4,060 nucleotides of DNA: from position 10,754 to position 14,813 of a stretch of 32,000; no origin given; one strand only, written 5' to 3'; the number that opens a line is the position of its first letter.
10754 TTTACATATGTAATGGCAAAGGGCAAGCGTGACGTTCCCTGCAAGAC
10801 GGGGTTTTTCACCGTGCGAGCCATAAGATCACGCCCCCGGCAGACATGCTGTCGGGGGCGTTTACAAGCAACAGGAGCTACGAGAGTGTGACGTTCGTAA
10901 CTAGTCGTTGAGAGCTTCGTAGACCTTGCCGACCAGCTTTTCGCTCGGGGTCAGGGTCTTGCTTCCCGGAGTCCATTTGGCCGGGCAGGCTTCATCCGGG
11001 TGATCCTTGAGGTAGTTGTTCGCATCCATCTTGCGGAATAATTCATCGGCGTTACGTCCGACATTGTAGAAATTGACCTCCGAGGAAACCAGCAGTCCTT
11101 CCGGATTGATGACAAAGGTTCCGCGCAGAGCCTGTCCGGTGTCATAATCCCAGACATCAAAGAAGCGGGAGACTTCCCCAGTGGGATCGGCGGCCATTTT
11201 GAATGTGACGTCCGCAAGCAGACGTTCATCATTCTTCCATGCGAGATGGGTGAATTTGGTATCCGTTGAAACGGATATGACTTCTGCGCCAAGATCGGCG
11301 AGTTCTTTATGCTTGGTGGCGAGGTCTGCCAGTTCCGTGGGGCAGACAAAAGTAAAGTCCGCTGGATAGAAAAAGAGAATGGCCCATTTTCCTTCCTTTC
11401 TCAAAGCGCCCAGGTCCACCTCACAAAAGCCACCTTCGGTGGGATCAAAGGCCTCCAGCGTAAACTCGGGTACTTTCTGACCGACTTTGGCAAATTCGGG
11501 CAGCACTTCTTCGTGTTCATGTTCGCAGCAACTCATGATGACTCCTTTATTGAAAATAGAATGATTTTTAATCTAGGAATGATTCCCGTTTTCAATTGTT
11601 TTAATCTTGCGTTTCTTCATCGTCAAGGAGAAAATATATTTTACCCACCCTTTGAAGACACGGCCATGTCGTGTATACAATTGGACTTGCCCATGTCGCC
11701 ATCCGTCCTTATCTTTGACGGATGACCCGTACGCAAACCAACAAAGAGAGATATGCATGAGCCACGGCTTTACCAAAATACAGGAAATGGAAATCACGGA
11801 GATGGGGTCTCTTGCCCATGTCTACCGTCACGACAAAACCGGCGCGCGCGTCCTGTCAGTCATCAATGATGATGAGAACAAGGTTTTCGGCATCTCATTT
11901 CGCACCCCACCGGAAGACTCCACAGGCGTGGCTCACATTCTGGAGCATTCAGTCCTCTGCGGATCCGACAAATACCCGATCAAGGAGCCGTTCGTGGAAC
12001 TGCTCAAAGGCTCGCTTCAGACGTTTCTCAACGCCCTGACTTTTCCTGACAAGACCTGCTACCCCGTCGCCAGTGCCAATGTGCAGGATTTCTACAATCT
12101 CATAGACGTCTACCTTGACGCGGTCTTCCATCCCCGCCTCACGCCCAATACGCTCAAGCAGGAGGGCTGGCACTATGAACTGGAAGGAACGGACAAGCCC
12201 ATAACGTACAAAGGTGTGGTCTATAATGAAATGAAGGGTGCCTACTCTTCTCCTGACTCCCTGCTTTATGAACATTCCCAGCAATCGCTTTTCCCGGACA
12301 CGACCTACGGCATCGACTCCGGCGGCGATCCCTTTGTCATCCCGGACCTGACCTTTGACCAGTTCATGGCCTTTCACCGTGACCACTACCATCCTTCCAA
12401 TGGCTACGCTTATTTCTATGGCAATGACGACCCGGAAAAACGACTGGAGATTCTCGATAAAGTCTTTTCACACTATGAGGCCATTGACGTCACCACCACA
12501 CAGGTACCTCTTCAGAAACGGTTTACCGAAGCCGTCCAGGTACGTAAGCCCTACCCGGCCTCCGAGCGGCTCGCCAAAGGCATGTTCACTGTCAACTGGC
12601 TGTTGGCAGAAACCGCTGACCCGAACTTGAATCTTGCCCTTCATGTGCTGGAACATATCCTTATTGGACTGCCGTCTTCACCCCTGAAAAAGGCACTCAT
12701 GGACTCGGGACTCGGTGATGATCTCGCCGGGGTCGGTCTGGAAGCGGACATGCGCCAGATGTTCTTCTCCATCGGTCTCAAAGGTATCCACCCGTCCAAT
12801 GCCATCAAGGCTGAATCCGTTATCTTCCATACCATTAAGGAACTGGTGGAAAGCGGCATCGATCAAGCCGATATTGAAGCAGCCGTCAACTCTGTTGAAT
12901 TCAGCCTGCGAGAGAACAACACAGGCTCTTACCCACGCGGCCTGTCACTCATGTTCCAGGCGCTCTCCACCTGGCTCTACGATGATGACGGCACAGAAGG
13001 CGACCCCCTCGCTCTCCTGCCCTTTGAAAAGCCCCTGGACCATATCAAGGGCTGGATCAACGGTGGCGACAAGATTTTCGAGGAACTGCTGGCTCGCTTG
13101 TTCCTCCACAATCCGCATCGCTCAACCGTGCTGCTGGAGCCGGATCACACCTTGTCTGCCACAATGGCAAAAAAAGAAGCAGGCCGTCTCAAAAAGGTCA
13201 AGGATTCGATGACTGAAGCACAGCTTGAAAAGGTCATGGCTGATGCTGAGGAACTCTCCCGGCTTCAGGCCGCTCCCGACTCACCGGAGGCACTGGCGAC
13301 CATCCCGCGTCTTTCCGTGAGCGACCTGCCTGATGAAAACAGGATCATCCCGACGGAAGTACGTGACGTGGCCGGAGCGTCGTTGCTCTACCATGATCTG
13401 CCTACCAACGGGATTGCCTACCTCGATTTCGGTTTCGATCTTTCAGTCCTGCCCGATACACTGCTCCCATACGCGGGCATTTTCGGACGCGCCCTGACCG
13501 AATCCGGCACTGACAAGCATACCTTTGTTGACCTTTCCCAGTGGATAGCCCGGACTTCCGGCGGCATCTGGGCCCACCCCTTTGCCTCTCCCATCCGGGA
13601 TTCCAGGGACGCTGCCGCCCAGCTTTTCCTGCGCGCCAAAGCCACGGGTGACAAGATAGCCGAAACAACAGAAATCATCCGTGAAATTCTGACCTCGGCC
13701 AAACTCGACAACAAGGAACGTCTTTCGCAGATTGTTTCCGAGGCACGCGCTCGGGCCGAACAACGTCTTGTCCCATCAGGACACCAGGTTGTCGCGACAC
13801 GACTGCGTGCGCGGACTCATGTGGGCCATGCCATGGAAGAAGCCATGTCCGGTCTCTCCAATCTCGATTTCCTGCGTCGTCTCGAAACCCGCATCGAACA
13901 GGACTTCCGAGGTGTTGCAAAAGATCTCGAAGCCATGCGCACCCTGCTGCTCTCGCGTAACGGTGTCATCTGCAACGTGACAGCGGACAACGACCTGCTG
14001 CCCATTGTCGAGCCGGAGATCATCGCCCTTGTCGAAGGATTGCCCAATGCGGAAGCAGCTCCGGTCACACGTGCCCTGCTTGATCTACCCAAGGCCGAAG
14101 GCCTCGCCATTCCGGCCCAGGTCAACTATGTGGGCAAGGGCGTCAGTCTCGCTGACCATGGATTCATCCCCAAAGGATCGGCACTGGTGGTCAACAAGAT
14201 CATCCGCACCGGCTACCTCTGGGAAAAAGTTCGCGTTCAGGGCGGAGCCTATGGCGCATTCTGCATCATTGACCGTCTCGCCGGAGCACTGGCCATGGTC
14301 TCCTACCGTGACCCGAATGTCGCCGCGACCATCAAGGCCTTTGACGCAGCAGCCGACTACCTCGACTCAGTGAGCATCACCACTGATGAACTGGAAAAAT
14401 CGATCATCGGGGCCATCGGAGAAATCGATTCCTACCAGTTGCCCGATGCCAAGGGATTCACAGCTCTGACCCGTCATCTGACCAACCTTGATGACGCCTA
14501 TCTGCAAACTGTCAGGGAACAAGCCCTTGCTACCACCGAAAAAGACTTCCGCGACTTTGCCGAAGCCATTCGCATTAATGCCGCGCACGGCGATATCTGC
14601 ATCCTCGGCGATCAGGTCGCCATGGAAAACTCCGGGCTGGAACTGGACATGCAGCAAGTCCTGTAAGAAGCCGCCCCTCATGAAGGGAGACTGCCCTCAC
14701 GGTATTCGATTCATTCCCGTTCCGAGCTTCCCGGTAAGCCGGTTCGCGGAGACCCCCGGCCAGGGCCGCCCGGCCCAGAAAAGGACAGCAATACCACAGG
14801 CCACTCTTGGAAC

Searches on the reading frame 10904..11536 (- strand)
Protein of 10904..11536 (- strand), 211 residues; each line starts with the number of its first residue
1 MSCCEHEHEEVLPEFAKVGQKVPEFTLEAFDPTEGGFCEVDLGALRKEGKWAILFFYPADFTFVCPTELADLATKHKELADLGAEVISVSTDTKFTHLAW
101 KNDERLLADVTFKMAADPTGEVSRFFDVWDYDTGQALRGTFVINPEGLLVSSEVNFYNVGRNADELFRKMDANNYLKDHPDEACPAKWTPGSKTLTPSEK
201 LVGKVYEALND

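Call 59: search_protein_families(library=pfam, proteins=[window:10904-11536:-], max_evalue=0.00001)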
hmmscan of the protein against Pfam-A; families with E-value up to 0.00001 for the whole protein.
window:10904-11536:- (211 aa): 2 families
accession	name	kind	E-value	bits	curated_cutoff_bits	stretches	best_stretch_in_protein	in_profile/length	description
PF00578.27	AhpC-TSA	-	8.6e-36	123.1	26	1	18-150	1-122/124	AhpC/TSA family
PF08534.16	Redoxin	-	7.6e-12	45.7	26.6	1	17-154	1-133/148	Redoxin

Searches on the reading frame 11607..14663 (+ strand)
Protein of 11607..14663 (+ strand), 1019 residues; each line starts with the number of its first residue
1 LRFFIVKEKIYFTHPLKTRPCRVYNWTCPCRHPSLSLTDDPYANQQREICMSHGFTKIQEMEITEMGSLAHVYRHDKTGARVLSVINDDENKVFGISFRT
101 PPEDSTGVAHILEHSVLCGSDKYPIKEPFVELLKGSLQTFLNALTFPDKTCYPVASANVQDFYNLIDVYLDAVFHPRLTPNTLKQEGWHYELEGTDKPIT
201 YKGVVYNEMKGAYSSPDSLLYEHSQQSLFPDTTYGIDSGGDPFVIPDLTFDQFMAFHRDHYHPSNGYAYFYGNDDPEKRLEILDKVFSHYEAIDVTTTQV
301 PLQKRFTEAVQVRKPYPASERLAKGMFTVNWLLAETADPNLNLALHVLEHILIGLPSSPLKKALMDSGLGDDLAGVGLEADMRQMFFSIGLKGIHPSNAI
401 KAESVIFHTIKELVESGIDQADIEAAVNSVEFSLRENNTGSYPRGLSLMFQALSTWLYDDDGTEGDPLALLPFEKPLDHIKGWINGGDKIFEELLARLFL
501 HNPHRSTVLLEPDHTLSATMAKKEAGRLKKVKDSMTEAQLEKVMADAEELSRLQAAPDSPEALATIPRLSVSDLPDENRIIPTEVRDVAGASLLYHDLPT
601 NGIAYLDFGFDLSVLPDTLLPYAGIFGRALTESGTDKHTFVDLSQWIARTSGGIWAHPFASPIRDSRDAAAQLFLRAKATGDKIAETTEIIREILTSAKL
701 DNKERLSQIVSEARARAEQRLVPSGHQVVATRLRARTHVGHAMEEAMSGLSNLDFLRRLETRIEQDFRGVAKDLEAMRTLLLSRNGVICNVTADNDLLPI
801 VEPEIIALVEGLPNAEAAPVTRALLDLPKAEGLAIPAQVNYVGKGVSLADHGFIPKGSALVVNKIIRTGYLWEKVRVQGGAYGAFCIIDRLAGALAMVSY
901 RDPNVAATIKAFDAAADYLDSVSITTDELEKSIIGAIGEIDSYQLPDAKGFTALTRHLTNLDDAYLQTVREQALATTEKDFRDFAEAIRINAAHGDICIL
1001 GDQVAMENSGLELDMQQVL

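Call 60: search_protein_families(library=pfam, proteins=[window:11607-14663:+], max_evalue=0.00001)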
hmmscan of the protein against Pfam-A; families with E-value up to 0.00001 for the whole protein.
window:11607-14663:+ (1019 aa): 4 families
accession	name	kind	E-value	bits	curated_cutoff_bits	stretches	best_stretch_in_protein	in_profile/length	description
PF08367.16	M16C_assoc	-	1e-68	231.7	25.3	1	510-759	1-252/252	Peptidase M16C associated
PF22516.1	PreP_C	-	8.4e-45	152.9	27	1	831-1001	2-171/173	PreP C-terminal domain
PF05193.26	Peptidase_M16_C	-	4.9e-27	95.4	23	1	247-429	1-180/181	Peptidase M16 inactive domain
PF00675.25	Peptidase_M16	-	1e-08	35.7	22.3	1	102-186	27-108/149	Insulinase (Peptidase family M16)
